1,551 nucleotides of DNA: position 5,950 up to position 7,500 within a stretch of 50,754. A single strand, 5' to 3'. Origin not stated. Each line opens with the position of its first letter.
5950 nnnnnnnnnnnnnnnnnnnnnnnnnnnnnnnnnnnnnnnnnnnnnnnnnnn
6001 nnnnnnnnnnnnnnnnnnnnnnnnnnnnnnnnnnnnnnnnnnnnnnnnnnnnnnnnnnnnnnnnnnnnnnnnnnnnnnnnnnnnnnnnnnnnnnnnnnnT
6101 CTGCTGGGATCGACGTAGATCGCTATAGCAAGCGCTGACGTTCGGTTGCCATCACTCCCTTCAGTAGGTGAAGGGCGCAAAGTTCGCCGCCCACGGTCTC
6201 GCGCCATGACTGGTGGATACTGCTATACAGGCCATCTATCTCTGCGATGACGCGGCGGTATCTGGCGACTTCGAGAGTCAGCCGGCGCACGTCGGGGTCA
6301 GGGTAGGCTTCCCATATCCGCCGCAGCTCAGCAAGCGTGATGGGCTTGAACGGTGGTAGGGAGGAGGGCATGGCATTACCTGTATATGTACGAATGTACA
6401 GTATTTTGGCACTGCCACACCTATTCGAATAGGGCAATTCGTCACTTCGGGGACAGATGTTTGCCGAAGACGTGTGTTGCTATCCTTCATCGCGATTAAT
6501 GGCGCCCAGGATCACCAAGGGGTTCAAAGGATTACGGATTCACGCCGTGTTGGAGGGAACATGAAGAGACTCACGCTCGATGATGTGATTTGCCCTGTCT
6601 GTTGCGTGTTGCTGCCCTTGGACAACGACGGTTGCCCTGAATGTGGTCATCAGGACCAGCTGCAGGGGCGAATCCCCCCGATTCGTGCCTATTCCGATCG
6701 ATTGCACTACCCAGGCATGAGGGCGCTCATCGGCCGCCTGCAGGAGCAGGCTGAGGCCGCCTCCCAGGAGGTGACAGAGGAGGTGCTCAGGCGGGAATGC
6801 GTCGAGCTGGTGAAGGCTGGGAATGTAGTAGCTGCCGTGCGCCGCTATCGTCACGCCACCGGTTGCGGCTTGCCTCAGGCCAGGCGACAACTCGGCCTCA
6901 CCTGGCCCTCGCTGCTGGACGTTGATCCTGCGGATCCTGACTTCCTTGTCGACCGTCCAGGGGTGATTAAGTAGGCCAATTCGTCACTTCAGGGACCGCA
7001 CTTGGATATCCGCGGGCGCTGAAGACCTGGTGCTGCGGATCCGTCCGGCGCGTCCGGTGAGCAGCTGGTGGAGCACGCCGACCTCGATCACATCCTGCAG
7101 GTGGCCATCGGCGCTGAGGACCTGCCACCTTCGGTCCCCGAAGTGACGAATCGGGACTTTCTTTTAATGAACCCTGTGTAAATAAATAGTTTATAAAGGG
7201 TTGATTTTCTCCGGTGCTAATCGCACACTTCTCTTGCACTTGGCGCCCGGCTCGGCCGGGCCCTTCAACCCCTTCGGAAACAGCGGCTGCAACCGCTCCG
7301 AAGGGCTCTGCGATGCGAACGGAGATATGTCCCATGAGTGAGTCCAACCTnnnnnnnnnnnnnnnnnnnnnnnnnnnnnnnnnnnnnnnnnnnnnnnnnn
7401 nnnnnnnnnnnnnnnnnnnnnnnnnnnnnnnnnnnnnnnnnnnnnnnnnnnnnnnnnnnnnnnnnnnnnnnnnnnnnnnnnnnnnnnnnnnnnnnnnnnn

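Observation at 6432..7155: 22-bp repeat family brackets a zinc-ribbon / L7-L12-CTD-like gene and the solo 104-bp unit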

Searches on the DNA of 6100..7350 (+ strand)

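Call 7: search_dna_similar(query=window:6100-7350:+, collection=plasmids, mode=near, max_rows=30)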
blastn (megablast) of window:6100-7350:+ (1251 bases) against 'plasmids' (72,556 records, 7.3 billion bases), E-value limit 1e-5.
Records with a match: 81; places in all: 234; records where one place covers at least 80% of the query: 30.
Best place of each record, by identity: >=99% 9; 95-99% 34; 90-95% 8; 80-90% 30.
By first word of the organism name: Pseudomonas 81.
By predicted mobility (MOB-suite, as given by PLSDB): non-mobilizable 81.
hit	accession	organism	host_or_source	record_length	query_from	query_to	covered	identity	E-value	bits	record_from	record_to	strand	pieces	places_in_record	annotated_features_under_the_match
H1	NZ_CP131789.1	Pseudomonas aeruginosa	-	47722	1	1251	100%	99.4%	0e+0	2266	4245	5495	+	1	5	hypothetical protein (x3)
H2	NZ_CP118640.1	Pseudomonas aeruginosa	Homo sapiens,Urinary catheter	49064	1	1251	100%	99.2%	0e+0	2255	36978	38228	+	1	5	hypothetical protein (x3)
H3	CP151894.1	Pseudomonas aeruginosa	Homo sapiens,the general intensive care ...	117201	1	1251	100%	98.8%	0e+0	2228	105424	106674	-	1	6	none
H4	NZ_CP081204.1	Pseudomonas aeruginosa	Severely burned patient,burn wound,burn ...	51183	1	1251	100%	98.6%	0e+0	2217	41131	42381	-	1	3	hypothetical protein (x3)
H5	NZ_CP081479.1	Pseudomonas aeruginosa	Homo sapiens,burn wound,burn wound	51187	1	1251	100%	98.6%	0e+0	2217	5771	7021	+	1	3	hypothetical protein (x3)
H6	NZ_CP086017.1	Pseudomonas aeruginosa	Homo sapiens,skin secretions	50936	1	1251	100%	98.6%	0e+0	2217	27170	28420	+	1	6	hypothetical protein (x3)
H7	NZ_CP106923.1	Pseudomonas aeruginosa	Homo sapiens,blood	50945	1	1251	100%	98.6%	0e+0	2217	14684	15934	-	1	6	hypothetical protein (x4)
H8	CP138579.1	Pseudomonas aeruginosa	Homo sapiens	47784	1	1248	100%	98.9%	0e+0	2228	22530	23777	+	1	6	hypothetical protein (x3)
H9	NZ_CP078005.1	Pseudomonas aeruginosa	Homo sapiens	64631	1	1225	98%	98.9%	0e+0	2185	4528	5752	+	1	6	hypothetical protein (x2)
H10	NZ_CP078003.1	Pseudomonas aeruginosa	Homo sapiens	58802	1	1225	98%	98.9%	0e+0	2185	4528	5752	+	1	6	hypothetical protein (x2)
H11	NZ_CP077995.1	Pseudomonas aeruginosa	Homo sapiens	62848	1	1225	98%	98.9%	0e+0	2185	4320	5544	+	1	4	hypothetical protein (x2)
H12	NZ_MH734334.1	Pseudomonas aeruginosa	Homo sapiens,sputum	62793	1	1225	98%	98.9%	0e+0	2185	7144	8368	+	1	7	hypothetical protein (x3)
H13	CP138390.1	Pseudomonas aeruginosa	Homo sapiens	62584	1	1225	98%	98.9%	0e+0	2185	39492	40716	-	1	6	hypothetical protein (x2)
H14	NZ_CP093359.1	Pseudomonas aeruginosa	Homo sapiens,oropharynx, sputum, or ...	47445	2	1251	100%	95.8%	0e+0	2013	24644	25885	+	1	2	hypothetical protein (x3)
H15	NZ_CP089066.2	Pseudomonas aeruginosa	Homo sapiens,cell culture,BAL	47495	2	1251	100%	95.6%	0e+0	1997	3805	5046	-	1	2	hypothetical protein (x3)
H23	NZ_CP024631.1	Pseudomonas aeruginosa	Mink,lung,Mink raising farm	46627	34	1251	94%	98.5%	0e+0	2076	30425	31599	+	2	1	hypothetical protein (x2)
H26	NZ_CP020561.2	Pseudomonas paraeruginosa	Environmental,Chilli rhizosphere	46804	34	1251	91%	98.4%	0e+0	2003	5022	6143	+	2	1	hypothetical protein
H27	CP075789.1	Pseudomonas aeruginosa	Homo sapiens,Cell culture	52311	1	1121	83%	99.0%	0e+0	1871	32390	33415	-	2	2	hypothetical protein (x2)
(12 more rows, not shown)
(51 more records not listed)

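Call 8: search_dna_similar(query=window:6100-7350:+, collection=phages, mode=near, max_rows=20)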
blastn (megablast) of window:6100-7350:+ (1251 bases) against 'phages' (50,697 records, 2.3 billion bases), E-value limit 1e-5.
No match.

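Call 9: get_annotated_region(hit=H1, flank=6000)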
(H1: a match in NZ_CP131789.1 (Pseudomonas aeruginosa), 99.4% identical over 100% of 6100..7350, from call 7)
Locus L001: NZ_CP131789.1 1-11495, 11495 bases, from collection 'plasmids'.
description: Pseudomonas aeruginosa strain 2014S06-172 plasmid p2014S06-172-1, complete sequence
organism: Pseudomonas aeruginosa (NCBI taxid 287)
taxonomy: Bacteria; Pseudomonadota; Gammaproteobacteria; Pseudomonadales; Pseudomonadaceae; Pseudomonas; Pseudomonas aeruginosa
host: -; source: -; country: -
typing (MOB-suite, as given by PLSDB): non-mobilizable
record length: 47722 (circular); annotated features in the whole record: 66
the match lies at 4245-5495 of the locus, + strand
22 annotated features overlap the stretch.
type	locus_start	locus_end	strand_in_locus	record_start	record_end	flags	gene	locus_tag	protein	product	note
CDS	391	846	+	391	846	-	-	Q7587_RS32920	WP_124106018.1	hypothetical protein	-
CDS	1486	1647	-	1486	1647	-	-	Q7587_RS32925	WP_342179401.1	hypothetical protein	-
CDS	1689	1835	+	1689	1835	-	-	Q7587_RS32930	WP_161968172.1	hypothetical protein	-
CDS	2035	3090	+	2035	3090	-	-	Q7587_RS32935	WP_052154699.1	DNA cytosine methyltransferase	-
CDS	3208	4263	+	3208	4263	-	-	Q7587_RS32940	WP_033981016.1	hypothetical protein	-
CDS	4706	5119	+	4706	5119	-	-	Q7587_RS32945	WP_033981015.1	hypothetical protein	-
CDS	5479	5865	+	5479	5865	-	-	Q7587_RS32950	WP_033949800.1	hypothetical protein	-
CDS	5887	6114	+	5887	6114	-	-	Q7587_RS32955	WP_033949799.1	hypothetical protein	-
CDS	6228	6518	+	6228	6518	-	-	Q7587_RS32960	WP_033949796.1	TrfB-related DNA-binding protein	-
CDS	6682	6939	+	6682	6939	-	-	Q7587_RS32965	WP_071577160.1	PapB/FocB family fimbrial expression transcriptional regulator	GO:0006355 - regulation of DNA-templated transcription [Evidence IEA]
CDS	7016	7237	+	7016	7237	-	-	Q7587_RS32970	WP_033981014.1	hypothetical protein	-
CDS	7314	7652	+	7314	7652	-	-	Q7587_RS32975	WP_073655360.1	hypothetical protein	-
CDS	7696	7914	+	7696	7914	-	-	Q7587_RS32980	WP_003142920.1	hypothetical protein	-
CDS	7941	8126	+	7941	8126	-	-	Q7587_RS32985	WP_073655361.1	hypothetical protein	-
CDS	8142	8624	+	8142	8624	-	-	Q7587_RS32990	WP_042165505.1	hypothetical protein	-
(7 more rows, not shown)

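Call 10: get_annotated_region(hit=H27, flank=1500)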
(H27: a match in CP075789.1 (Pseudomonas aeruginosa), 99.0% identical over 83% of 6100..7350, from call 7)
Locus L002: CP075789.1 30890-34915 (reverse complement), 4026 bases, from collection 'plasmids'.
description: Pseudomonas aeruginosa strain PaLo502 plasmid pPH1PALO502, complete sequence
organism: Pseudomonas aeruginosa (NCBI taxid 287)
taxonomy: Bacteria; Pseudomonadota; Gammaproteobacteria; Pseudomonadales; Pseudomonadaceae; Pseudomonas; Pseudomonas aeruginosa
host: -; source: Homo sapiens,Cell culture; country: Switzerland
typing (MOB-suite, as given by PLSDB): non-mobilizable
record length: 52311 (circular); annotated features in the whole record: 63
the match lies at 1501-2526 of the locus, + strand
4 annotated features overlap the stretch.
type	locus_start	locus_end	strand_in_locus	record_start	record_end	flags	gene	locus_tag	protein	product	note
CDS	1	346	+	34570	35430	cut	-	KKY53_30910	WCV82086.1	DNA cytosine methyltransferase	-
CDS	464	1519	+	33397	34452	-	-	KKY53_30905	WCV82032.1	hypothetical protein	-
CDS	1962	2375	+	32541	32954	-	-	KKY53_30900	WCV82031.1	hypothetical protein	-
CDS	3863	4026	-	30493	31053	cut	-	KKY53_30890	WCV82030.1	recombinase family protein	-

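Call 11: get_annotated_region(hit=H26, flank=1500)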
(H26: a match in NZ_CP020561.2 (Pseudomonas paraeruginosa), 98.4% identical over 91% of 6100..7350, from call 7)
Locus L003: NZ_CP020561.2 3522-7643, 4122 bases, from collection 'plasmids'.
description: Pseudomonas paraeruginosa strain Cr1 plasmid pCR1, complete sequence
organism: Pseudomonas paraeruginosa (NCBI taxid 2994495)
taxonomy: Bacteria; Pseudomonadota; Gammaproteobacteria; Pseudomonadales; Pseudomonadaceae; Pseudomonas; Pseudomonas paraeruginosa
host: -; source: Environmental,Chilli rhizosphere; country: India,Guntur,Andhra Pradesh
typing (MOB-suite, as given by PLSDB): non-mobilizable
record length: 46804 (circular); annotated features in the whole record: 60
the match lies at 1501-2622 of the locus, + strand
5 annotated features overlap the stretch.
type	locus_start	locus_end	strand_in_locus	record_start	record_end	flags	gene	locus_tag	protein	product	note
CDS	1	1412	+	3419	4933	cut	-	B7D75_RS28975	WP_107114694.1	cell division protein ZapB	-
CDS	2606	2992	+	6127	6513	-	-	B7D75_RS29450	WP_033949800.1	hypothetical protein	-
CDS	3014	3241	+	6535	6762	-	-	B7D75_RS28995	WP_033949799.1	hypothetical protein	-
CDS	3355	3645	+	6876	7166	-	-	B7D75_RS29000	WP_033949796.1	TrfB-related DNA-binding protein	-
CDS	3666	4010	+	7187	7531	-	-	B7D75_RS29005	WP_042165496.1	hypothetical protein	-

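Call 12: get_annotated_region(hit=H23, flank=1500)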
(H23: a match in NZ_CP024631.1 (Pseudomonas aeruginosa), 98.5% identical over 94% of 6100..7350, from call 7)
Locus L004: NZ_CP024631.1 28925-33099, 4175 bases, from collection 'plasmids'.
description: Pseudomonas aeruginosa strain PA59 plasmid unnamed1, complete sequence
organism: Pseudomonas aeruginosa (NCBI taxid 287)
taxonomy: Bacteria; Pseudomonadota; Gammaproteobacteria; Pseudomonadales; Pseudomonadaceae; Pseudomonas; Pseudomonas aeruginosa
host: -; source: Mink,lung,Mink raising farm; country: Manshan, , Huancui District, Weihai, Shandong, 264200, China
typing (MOB-suite, as given by PLSDB): non-mobilizable
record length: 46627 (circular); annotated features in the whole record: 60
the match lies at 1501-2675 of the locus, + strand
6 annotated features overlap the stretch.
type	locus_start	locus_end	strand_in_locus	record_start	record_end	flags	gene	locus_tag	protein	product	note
CDS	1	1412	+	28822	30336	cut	-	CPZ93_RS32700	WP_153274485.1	cell division protein ZapB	-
CDS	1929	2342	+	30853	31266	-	-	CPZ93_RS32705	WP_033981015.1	hypothetical protein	-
CDS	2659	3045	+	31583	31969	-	-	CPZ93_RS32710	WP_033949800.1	hypothetical protein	-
CDS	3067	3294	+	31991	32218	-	-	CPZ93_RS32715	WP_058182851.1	hypothetical protein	-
CDS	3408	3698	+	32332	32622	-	-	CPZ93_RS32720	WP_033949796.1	TrfB-related DNA-binding protein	-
CDS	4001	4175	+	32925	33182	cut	-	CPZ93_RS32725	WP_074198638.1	PapB/FocB family fimbrial expression transcriptional regulator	GO:0006355 - regulation of DNA-templated transcription [Evidence IEA]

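Call 37: search_dna_similar(query=window:6133-7010:+, collection=plasmids, mode=distant, max_rows=60)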
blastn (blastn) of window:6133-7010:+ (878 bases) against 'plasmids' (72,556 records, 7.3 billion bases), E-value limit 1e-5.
Records with a match: 59; places in all: 62; records where one place covers at least 80% of the query: 31.
Best place of each record, by identity: >=99% 21; 95-99% 13; 80-90% 25.
By first word of the organism name: Pseudomonas 59.
By predicted mobility (MOB-suite, as given by PLSDB): non-mobilizable 59.
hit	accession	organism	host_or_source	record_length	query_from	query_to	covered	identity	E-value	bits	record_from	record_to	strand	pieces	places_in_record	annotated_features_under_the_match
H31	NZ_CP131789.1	Pseudomonas aeruginosa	-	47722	1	878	100%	99.7%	0e+0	1571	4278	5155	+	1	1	hypothetical protein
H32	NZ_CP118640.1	Pseudomonas aeruginosa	Homo sapiens,Urinary catheter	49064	1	878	100%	99.4%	0e+0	1562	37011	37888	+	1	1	hypothetical protein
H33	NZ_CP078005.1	Pseudomonas aeruginosa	Homo sapiens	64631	1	878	100%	99.2%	0e+0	1553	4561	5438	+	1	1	hypothetical protein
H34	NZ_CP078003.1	Pseudomonas aeruginosa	Homo sapiens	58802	1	878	100%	99.2%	0e+0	1553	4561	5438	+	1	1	hypothetical protein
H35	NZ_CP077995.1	Pseudomonas aeruginosa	Homo sapiens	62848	1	878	100%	99.2%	0e+0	1553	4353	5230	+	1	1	hypothetical protein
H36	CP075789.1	Pseudomonas aeruginosa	Homo sapiens,Cell culture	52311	1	878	100%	99.2%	0e+0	1553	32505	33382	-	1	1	hypothetical protein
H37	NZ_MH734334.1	Pseudomonas aeruginosa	Homo sapiens,sputum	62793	1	878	100%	99.2%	0e+0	1553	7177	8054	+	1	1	hypothetical protein (x2)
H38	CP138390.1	Pseudomonas aeruginosa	Homo sapiens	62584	1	878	100%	99.2%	0e+0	1553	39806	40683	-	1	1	hypothetical protein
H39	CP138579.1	Pseudomonas aeruginosa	Homo sapiens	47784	1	878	100%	99.2%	0e+0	1553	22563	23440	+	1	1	hypothetical protein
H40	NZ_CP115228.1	Pseudomonas aeruginosa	Homo sapiens,culture samples from human ...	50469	1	878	100%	99.2%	0e+0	1553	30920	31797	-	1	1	hypothetical protein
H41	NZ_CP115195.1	Pseudomonas aeruginosa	Homo sapiens,culture samples from human ...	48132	1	878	100%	99.2%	0e+0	1553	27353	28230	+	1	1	hypothetical protein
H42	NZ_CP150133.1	Pseudomonas aeruginosa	Homo sapiens,Urinary sample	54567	1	878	100%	99.2%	0e+0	1553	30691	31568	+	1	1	hypothetical protein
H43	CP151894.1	Pseudomonas aeruginosa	Homo sapiens,the general intensive care ...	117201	1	878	100%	99.2%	0e+0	1553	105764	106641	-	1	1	none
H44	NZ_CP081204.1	Pseudomonas aeruginosa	Severely burned patient,burn wound,burn ...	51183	1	878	100%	99.1%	0e+0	1548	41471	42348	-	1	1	hypothetical protein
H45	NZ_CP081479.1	Pseudomonas aeruginosa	Homo sapiens,burn wound,burn wound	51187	1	878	100%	99.1%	0e+0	1548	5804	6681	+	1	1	hypothetical protein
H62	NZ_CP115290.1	Pseudomonas aeruginosa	Homo sapiens,culture samples from human ...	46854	1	878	69%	99.8%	0e+0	1093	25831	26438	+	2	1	none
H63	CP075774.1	Pseudomonas aeruginosa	Homo sapiens,Cell culture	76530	379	878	57%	99.4%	0e+0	889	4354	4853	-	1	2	hypothetical protein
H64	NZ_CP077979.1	Pseudomonas aeruginosa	Homo sapiens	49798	356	867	58%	87.4%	2e-178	633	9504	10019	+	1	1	hypothetical protein (x2)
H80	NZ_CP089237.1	Pseudomonas aeruginosa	Homo sapiens,sputum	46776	414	867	52%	89.5%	3e-170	605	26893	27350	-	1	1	none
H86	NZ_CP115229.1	Pseudomonas aeruginosa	Homo sapiens,culture samples from human ...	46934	414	791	43%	89.8%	7e-141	508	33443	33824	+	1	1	none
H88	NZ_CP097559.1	Pseudomonas aeruginosa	pure culture,plastic surface of ...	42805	1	280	32%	82.5%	6e-72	279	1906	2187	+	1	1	none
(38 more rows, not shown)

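Call 38: get_annotated_region(hit=H62, flank=1500)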
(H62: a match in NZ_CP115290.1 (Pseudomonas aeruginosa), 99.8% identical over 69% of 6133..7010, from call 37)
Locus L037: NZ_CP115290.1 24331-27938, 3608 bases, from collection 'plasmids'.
description: Pseudomonas aeruginosa strain F003 plasmid pF003, complete sequence
organism: Pseudomonas aeruginosa (NCBI taxid 287)
taxonomy: Bacteria; Pseudomonadota; Gammaproteobacteria; Pseudomonadales; Pseudomonadaceae; Pseudomonas; Pseudomonas aeruginosa
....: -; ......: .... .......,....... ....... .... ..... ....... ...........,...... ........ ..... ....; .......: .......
typing (MOB-suite, as given by PLSDB): non-mobilizable
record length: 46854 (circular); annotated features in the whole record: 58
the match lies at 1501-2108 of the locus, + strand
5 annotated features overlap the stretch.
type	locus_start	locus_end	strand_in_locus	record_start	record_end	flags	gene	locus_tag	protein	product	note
CDS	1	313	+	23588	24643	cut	-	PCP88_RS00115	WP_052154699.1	DNA cytosine methyltransferase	-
CDS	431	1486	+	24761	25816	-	-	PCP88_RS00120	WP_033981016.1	hypothetical protein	-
CDS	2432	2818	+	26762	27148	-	-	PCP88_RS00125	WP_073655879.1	hypothetical protein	-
CDS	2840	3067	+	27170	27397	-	-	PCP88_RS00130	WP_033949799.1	hypothetical protein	-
CDS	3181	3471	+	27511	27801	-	-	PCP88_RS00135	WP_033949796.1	TrfB-related DNA-binding protein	-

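Call 39: get_annotated_region(hit=H64, flank=2500)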
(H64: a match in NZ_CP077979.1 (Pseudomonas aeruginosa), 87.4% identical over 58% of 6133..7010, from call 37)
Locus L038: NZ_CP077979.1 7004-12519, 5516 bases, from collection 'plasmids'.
description: Pseudomonas aeruginosa strain ZPPH29 plasmid p2, complete sequence
organism: Pseudomonas aeruginosa (NCBI taxid 287)
taxonomy: Bacteria; Pseudomonadota; Gammaproteobacteria; Pseudomonadales; Pseudomonadaceae; Pseudomonas; Pseudomonas aeruginosa
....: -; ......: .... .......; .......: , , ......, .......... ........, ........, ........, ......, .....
typing (MOB-suite, as given by PLSDB): non-mobilizable; replicon rep_cluster_2025
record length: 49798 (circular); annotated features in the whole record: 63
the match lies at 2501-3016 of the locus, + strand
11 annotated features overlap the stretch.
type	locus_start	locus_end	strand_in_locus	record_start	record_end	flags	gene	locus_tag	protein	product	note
CDS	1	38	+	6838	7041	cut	-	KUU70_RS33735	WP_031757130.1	helix-turn-helix transcriptional regulator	-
CDS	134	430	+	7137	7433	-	-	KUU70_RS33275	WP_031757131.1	hypothetical protein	-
CDS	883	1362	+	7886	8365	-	-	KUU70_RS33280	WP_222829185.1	hypothetical protein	-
CDS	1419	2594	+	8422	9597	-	-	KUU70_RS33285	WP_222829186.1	hypothetical protein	-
CDS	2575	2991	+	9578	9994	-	-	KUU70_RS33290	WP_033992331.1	hypothetical protein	-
CDS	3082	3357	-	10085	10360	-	-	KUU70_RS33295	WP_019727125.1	type II toxin-antitoxin system RelE/ParE family toxin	GO:0030541 - plasmid partitioning [Evidence IEA]; GO:0051290 - protein heterotetramerization [Evidence IEA]; GO:0009432 ...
CDS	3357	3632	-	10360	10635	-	-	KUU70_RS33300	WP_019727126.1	ribbon-helix-helix domain-containing protein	-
CDS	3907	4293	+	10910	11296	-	-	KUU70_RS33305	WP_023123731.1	hypothetical protein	-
CDS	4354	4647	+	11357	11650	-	-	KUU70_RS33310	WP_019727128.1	hypothetical protein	-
CDS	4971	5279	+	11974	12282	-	-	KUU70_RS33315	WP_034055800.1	TrfB-related DNA-binding protein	-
CDS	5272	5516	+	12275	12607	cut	-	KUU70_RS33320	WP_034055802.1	hypothetical protein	-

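Call 40: get_annotated_region(hit=H80, flank=2500)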
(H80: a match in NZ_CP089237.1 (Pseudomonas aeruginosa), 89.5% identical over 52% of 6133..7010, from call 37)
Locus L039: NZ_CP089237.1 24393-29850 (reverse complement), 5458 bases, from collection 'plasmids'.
description: Pseudomonas aeruginosa strain JNQH-PA027 plasmid pPA027, complete sequence
organism: Pseudomonas aeruginosa (NCBI taxid 287)
taxonomy: Bacteria; Pseudomonadota; Gammaproteobacteria; Pseudomonadales; Pseudomonadaceae; Pseudomonas; Pseudomonas aeruginosa
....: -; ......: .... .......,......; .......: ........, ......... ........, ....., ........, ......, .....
typing (MOB-suite, as given by PLSDB): non-mobilizable; replicon rep_cluster_2025
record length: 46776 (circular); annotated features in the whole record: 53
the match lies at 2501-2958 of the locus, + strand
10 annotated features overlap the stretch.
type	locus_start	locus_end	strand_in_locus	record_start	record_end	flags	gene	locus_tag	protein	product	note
CDS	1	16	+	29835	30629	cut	-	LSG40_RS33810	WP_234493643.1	DUF3560 domain-containing protein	-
CDS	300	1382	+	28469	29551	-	-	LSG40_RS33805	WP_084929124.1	DNA-binding protein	-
CDS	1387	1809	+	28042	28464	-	-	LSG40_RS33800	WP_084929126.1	hypothetical protein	-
CDS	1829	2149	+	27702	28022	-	-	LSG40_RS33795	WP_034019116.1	hypothetical protein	-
CDS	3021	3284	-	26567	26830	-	-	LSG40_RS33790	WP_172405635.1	hypothetical protein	-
CDS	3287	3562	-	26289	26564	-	-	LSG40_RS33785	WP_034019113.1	type II toxin-antitoxin system RelE/ParE family toxin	GO:0030541 - plasmid partitioning [Evidence IEA]; GO:0051290 - protein heterotetramerization [Evidence IEA]; GO:0009432 ...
CDS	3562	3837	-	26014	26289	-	-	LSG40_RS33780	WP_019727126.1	ribbon-helix-helix domain-containing protein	-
CDS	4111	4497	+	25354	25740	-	-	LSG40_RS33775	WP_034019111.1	hypothetical protein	-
CDS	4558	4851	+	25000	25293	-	-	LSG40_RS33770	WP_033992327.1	hypothetical protein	-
CDS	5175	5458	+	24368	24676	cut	-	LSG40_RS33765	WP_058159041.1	TrfB-related DNA-binding protein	-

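Call 41: get_annotated_region(hit=H88, flank=2500)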
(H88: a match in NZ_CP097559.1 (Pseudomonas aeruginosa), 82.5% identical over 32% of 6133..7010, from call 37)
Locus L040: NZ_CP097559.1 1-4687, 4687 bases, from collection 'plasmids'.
description: Pseudomonas aeruginosa strain C1.3 plasmid pPAC1.3b, complete sequence
organism: Pseudomonas aeruginosa (NCBI taxid 287)
taxonomy: Bacteria; Pseudomonadota; Gammaproteobacteria; Pseudomonadales; Pseudomonadaceae; Pseudomonas; Pseudomonas aeruginosa
host: -; source: pure culture,plastic surface of detergent compartment of a washing machine; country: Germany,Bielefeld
typing (MOB-suite, as given by PLSDB): non-mobilizable
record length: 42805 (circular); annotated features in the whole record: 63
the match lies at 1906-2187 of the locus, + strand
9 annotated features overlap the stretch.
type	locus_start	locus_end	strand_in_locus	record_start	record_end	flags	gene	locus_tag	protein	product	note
CDS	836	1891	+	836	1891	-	-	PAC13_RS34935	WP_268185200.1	hypothetical protein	-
CDS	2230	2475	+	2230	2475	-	-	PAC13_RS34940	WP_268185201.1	hypothetical protein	-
CDS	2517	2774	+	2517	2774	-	-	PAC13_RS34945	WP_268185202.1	hypothetical protein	-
CDS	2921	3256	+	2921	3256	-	-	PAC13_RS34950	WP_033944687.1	Lar family restriction alleviation protein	-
CDS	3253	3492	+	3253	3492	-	-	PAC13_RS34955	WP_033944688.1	hypothetical protein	-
CDS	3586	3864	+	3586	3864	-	-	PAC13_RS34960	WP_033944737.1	type II toxin-antitoxin system RelE/ParE family toxin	-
CDS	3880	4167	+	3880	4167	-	-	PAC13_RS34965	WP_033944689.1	HigA family addiction module antitoxin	-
CDS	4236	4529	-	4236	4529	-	-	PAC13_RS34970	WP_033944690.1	hypothetical protein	-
CDS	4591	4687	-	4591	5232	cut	-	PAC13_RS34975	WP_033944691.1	ParA family protein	-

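Call 56: get_annotated_region(hit=H12, flank=8000)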
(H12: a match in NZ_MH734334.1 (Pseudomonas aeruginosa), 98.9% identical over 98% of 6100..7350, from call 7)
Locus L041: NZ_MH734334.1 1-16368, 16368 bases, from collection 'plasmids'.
description: Pseudomonas aeruginosa strain 1011 plasmid p1011-KPC2, complete sequence
organism: Pseudomonas aeruginosa (NCBI taxid 287)
taxonomy: Bacteria; Pseudomonadota; Gammaproteobacteria; Pseudomonadales; Pseudomonadaceae; Pseudomonas; Pseudomonas aeruginosa
host: -; source: Homo sapiens,sputum; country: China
typing (MOB-suite, as given by PLSDB): non-mobilizable; replicon IncU
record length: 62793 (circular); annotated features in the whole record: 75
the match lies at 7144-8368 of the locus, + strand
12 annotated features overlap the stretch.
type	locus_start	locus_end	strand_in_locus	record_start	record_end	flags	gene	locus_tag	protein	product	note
CDS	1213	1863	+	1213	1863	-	-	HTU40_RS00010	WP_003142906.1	AAA family ATPase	-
CDS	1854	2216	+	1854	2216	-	-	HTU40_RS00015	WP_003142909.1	hypothetical protein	-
CDS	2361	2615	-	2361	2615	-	-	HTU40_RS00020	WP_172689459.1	hypothetical protein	-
CDS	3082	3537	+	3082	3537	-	-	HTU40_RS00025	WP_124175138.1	hypothetical protein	-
CDS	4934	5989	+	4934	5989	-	-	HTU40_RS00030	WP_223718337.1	DNA cytosine methyltransferase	-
CDS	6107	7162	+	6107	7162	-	-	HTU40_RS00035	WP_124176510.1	hypothetical protein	-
CDS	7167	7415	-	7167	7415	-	-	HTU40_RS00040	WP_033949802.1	hypothetical protein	-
CDS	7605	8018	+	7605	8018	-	-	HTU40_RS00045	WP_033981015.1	hypothetical protein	-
CDS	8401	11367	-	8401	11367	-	-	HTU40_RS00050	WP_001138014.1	Tn3-like element TnAs1 family transposase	GO:0006313 - DNA transposition [Evidence IEA]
CDS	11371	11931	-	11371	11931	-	-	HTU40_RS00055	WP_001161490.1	recombinase family protein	GO:0006310 - DNA recombination [Evidence IEA]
CDS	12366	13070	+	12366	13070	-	-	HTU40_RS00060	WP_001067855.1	IS6-like element IS26 family transposase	GO:0006313 - DNA transposition [Evidence IEA]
CDS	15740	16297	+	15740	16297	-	-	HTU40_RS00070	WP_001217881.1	recombinase family protein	GO:0006310 - DNA recombination [Evidence IEA]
